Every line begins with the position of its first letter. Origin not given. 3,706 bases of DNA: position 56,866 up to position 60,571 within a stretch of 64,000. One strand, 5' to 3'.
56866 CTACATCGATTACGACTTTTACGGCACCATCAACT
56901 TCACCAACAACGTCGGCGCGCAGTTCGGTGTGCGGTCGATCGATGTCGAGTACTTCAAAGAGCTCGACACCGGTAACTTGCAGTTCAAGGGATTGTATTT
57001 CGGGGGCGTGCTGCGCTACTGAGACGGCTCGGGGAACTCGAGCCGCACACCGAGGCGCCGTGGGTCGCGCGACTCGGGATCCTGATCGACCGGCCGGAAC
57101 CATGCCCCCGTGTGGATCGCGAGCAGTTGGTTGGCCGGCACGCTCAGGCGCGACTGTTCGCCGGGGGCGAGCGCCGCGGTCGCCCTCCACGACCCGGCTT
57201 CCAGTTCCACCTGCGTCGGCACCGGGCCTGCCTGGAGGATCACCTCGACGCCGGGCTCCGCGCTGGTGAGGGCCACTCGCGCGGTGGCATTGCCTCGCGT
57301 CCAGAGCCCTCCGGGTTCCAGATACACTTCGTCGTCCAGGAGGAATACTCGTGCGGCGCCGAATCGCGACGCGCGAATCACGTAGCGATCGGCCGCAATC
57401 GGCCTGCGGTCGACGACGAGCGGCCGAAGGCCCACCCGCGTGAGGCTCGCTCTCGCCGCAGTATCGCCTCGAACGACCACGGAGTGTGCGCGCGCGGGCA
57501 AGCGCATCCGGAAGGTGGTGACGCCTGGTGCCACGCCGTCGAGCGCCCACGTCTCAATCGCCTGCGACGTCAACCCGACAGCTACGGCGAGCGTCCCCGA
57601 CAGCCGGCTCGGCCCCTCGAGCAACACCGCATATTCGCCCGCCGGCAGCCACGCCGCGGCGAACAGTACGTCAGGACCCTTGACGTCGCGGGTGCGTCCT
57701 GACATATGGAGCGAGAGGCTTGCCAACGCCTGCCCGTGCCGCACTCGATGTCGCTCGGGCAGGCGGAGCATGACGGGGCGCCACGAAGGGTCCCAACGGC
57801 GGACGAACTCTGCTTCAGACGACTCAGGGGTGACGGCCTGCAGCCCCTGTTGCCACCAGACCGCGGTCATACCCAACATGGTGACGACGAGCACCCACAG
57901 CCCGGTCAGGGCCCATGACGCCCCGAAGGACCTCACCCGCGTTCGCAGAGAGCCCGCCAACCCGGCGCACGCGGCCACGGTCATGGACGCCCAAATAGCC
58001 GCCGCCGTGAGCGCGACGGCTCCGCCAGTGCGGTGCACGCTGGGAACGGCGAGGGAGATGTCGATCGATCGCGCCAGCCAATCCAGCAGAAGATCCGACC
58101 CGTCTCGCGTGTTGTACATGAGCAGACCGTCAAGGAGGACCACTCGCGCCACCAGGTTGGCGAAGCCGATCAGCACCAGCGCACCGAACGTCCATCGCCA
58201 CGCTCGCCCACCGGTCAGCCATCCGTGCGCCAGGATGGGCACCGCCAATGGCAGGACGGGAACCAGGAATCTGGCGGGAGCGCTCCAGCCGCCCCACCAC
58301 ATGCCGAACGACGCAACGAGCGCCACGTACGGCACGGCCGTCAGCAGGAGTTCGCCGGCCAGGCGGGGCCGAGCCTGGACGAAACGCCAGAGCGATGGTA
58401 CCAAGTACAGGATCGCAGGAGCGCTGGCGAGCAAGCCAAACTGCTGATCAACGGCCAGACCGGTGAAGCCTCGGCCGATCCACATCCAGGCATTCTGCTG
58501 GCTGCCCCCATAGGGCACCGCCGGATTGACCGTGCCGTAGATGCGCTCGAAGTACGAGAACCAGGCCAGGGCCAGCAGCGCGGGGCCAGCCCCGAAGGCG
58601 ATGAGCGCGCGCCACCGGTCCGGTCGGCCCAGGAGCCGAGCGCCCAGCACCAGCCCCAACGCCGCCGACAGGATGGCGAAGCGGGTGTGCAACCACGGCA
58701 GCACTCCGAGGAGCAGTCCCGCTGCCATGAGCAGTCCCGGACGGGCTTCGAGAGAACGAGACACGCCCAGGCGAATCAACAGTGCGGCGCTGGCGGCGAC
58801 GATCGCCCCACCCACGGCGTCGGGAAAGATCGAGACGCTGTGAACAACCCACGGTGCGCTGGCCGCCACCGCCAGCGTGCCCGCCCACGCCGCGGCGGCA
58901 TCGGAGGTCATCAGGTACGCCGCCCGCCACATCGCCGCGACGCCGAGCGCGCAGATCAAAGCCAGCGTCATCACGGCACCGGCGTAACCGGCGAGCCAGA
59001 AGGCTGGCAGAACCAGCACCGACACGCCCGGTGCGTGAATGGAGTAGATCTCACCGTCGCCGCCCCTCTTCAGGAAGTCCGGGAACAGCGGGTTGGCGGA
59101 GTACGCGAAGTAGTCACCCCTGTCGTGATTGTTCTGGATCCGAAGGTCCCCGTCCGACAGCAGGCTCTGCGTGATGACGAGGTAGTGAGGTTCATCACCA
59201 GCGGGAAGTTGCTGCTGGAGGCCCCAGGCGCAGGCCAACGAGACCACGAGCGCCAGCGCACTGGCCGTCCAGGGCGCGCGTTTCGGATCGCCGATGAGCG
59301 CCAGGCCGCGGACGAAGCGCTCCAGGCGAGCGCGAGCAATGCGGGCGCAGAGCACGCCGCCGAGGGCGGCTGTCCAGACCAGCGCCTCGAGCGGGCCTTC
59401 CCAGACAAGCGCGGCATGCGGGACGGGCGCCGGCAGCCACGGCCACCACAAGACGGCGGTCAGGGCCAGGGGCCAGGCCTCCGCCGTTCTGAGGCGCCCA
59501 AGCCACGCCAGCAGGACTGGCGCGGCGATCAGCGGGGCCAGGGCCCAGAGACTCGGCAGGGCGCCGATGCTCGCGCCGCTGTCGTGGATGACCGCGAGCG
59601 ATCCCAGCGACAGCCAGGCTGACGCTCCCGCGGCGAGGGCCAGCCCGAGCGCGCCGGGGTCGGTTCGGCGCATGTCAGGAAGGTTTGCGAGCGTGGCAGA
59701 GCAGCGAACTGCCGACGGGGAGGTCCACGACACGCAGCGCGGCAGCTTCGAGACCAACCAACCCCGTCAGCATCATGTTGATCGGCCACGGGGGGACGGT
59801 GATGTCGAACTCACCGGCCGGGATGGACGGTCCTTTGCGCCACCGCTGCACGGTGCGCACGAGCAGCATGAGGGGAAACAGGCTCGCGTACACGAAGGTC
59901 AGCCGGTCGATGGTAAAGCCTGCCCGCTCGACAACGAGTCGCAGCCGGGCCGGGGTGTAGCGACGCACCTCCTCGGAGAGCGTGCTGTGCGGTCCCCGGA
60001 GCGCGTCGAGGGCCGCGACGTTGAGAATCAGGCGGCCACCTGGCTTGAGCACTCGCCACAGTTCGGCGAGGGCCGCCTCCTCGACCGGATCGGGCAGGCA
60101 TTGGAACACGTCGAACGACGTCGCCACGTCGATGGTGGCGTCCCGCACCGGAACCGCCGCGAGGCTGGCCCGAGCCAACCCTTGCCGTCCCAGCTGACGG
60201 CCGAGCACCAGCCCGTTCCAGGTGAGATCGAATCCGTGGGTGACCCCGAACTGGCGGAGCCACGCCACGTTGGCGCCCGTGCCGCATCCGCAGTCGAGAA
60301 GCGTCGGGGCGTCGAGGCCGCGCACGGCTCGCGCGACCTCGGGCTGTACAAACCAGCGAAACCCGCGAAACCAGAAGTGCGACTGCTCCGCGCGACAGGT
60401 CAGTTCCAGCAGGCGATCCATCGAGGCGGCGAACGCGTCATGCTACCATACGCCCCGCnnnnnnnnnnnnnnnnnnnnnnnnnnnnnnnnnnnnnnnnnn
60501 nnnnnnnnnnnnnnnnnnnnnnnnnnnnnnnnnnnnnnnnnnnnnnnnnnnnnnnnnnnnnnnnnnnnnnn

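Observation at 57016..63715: Uncharacterised envelope cluster of three GT-C-like polytopic membrane proteins plus a SAM methyltransferase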

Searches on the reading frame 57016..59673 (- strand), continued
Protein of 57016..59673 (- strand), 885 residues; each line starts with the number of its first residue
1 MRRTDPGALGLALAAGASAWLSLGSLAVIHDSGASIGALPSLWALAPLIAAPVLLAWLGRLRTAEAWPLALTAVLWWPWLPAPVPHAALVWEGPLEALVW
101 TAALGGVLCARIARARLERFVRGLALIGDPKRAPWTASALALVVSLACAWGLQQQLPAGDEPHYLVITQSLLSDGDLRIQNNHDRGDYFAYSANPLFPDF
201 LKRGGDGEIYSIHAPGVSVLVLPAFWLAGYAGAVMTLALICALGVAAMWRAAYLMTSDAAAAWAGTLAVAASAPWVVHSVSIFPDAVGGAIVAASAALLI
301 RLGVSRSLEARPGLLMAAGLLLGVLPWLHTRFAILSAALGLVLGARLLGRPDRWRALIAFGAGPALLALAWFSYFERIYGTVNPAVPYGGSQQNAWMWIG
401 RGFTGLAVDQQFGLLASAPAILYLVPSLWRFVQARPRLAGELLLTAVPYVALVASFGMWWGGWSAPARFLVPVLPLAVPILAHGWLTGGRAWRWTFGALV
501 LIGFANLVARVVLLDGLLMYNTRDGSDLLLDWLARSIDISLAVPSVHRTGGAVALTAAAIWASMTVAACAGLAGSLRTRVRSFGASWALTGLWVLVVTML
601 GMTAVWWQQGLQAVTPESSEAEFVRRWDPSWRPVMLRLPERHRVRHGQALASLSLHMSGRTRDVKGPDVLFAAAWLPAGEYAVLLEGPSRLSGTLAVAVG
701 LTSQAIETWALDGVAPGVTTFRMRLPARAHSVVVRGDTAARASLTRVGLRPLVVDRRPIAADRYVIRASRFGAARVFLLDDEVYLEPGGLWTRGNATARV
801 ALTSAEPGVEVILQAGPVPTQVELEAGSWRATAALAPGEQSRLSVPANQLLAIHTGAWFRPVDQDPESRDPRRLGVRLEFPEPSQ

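Call 48: find_encoding_contigs(protein=P0208, flank=10000, max_places=2)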
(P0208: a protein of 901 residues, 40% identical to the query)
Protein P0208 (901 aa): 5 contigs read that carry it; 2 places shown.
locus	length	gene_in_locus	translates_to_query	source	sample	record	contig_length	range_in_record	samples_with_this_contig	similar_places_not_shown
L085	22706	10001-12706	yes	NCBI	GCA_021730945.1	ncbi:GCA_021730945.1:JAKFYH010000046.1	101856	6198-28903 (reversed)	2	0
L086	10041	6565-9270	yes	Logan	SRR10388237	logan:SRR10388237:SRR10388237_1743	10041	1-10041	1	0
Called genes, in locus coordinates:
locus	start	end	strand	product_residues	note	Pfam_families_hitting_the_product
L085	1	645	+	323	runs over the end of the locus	-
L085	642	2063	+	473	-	PF03062:MBOAT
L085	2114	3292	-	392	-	PF04055:Radical_SAM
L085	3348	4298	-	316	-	PF03706:LPG_synthase_TM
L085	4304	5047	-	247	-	PF13489:Methyltransf_23, PF08241:Methyltransf_11, PF08242:Methyltransf_12, PF13649:Methyltransf_25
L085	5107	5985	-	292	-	-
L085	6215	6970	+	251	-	PF13505:OMP_b-brl (weak)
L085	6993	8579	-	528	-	PF03901:Glyco_transf_22 (weak), PF13231:PMT_2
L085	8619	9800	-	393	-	-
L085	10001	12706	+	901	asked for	-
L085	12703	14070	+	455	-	PF13489:Methyltransf_23, PF07021:MetW, PF08241:Methyltransf_11, PF08242:Methyltransf_12 (weak), PF13649:Methyltransf_25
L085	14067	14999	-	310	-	PF03706:LPG_synthase_TM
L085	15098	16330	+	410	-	PF13439:Glyco_transf_4, PF13579:Glyco_trans_4_4, PF00534:Glycos_transf_1, PF13692:Glyco_trans_1_4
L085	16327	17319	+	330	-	PF01073:3Beta_HSD, PF01370:Epimerase, PF02719:Polysacc_synt_2 (weak), PF04321:RmlD_sub_bind, PF05368:NmrA, PF07993:NAD_binding_4, PF13460:NAD_binding_10, PF16363:GDP_Man_Dehyd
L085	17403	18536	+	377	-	PF13439:Glyco_transf_4, PF13579:Glyco_trans_4_4, PF20706:GT4-conflict, PF00534:Glycos_transf_1, PF13692:Glyco_trans_1_4, PF13524:Glyco_trans_1_2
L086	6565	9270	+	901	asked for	-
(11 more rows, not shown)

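Call 68: search_protein_families(library=ncbifam, alignment_id=A2, max_evalue=0.01)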
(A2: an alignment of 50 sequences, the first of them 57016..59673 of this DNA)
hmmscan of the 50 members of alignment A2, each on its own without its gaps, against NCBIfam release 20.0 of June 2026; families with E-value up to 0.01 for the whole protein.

A. member 1, window:57016-59673:- (885 aa): 1 family
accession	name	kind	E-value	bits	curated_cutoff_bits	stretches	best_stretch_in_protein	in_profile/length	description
NF047440.1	LA3751_2_3_fam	subfamily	4.8e-05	22.4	200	1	198-506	67-381/460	LA_3751/LA_3752 family putative glycosyltransferase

B. families by the number of members that match (of 50 scanned): 1 family
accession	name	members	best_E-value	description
NF047440.1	LA3751_2_3_fam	44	6.7e-16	LA_3751/LA_3752 family putative glycosyltransferase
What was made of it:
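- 57016..59673 (-): Protein A (885 aa). It comprises an N-terminal 4-helix extension, a GT-C-fold membrane core and C-terminal beta-sandwich domains. Of 50 family members, 44 weakly match NCBIfam LA_3751/LA_3752 putative glycosyltransferase, all below cutoff (call 68).
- On NCBIfam LA_3751/LA_3752 putative glycosyltransferase - for A: 44 of 50 relatives match weakly, with a best E of 6.7e-16 (call 68).
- Closest known: NCBIfam NF047440, LA_3751/LA_3752 family putative glycosyltransferase. Same: It matches 44 of 50 A-family members, with a best E of 6.7e-16 (call 68).
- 44 of 50 A-family members weakly match NCBIfam LA_3751/LA_3752 putative glycosyltransferase (call 68).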

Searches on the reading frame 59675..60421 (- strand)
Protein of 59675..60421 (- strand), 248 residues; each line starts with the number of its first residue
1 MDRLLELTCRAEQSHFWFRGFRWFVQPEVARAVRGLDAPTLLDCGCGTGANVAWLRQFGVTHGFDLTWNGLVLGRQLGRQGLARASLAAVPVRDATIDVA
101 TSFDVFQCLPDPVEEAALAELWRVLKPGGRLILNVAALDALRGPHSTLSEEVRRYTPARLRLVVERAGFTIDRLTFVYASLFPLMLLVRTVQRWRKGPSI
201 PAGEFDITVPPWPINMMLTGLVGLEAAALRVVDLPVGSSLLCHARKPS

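Call 3: search_protein_families(library=pfam, proteins=[window:59675-60421:-], max_evalue=1)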
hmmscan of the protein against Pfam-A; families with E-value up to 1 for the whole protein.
window:59675-60421:- (248 aa): 8 families
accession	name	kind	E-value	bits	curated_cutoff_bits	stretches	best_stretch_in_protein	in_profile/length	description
PF08241.18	Methyltransf_11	-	1.5e-15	58.1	21.2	1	42-133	1-95/95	Methyltransferase domain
PF13649.12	Methyltransf_25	-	1.9e-12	48.1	27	1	42-129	2-97/97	Methyltransferase domain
PF13489.12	Methyltransf_23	-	2.3e-09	37.6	27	1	29-172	13-162/164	Methyltransferase domain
PF08242.18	Methyltransf_12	-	5.3e-09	37.1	30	1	42-131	1-98/98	Methyltransferase domain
PF13847.12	Methyltransf_31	-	7.6e-08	32.6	27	1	40-142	6-119/145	Methyltransferase domain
PF01209.24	Ubie_methyltran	-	0.0033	17.2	20.1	1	35-132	45-150/233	ubiE/COQ5 methyltransferase family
PF20922.3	Anamorsin_N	-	0.016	15.4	27.1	1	96-136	51-90/163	Anamorsin, N-terminal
PF03848.20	TehB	-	0.22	11.4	20.4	1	26-60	19-53/193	Tellurite resistance protein TehB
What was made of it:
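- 59675..60421 (-): Class I SAM-dependent methyltransferase (248 aa). It is cytoplasmic and translationally coupled to A. Pfam Methyltransf_11 E=1.5e-15, 58.1 bits (call 3).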

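Call 4: search_protein_families(library=ncbifam, proteins=[window:59675-60421:-], max_evalue=1)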
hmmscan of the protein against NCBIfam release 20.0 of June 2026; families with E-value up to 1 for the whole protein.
window:59675-60421:- (248 aa): 28 families (the best 25 are shown)
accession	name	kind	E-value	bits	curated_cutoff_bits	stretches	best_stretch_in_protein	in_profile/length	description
NF045667.1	MTase_DVU1556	equivalog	3.3e-13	49.6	155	1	40-171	25-162/213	DVU_1556 family methyltransferase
NF041537.1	ArsM_AhpD_UU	exception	8.8e-08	31.3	510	1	82-134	131-181/345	arsenite methyltransferase/AhpD domain selenoprotein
NF007610.0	PRK10258.1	equivalog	5.9e-07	29.1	342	1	38-136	43-141/251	malonyl-ACP O-methyltransferase BioC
TIGR02072.1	BioC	equivalog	9.3e-07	28.9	184.95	1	39-148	36-147/244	malonyl-ACP O-methyltransferase BioC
NF008823.0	PRK11873.1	subfamily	7.5e-06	25.6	263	1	40-133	80-181/272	arsenite methyltransferase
NF047649.1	MTase_UXPK_star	exception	1.1e-05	24.6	460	1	40-135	80-183/283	methyltransferase/UXPK-star double selenoprotein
NF043040.1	corrin_prot_MT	hypoth_equivalog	2.8e-05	23.7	180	1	29-133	34-147/216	corrinoid protein-associated methyltransferase CpaM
NF038099.1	AsSugarArsM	exception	3.2e-05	23.2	400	1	88-134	126-172/321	arsenosugar biosynthesis arsenite methyltransferase ArsM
TIGR01934.1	MenG_MenH_UbiE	subfamily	4.3e-05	22.9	158.35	1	31-133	33-141/223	ubiquinone/menaquinone biosynthesis methyltransferase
NF041536.1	ArsM_DUF2284_UU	exception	8.2e-05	21.1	575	1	42-134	81-181/459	arsenite methyltransferase/DUF2284 domain selenoprotein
NF001244.0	PRK00216.1-5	equivalog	0.00044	19.6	216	1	39-132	50-152/236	bifunctional demethylmenaquinone methyltransferase/2-methoxy-6-polyprenyl-1,4-benzoquinol methylase UbiE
NF001241.0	PRK00216.1-2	equivalog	0.00061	19.5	327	1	29-134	43-148/231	demethylmenaquinone methyltransferase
NF040538.1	methyl_ArsM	equivalog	0.0038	16.4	500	1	92-133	167-208/356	arsinothricin biosynthesis methyltransferase ArsM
NF001240.0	PRK00216.1-1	equivalog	0.0071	15.4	378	1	83-133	120-168/251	bifunctional demethylmenaquinone methyltransferase/2-methoxy-6-polyprenyl-1,4-benzoquinol methylase UbiE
NF001243.0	PRK00216.1-4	equivalog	0.0073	15.7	235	1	38-132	48-150/237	demethylmenaquinone methyltransferase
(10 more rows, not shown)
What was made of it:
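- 59675..60421 (-): The best NCBIfam match is DVU_1556 family MTase at 49.6 bits against a cutoff of 155 (call 4).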
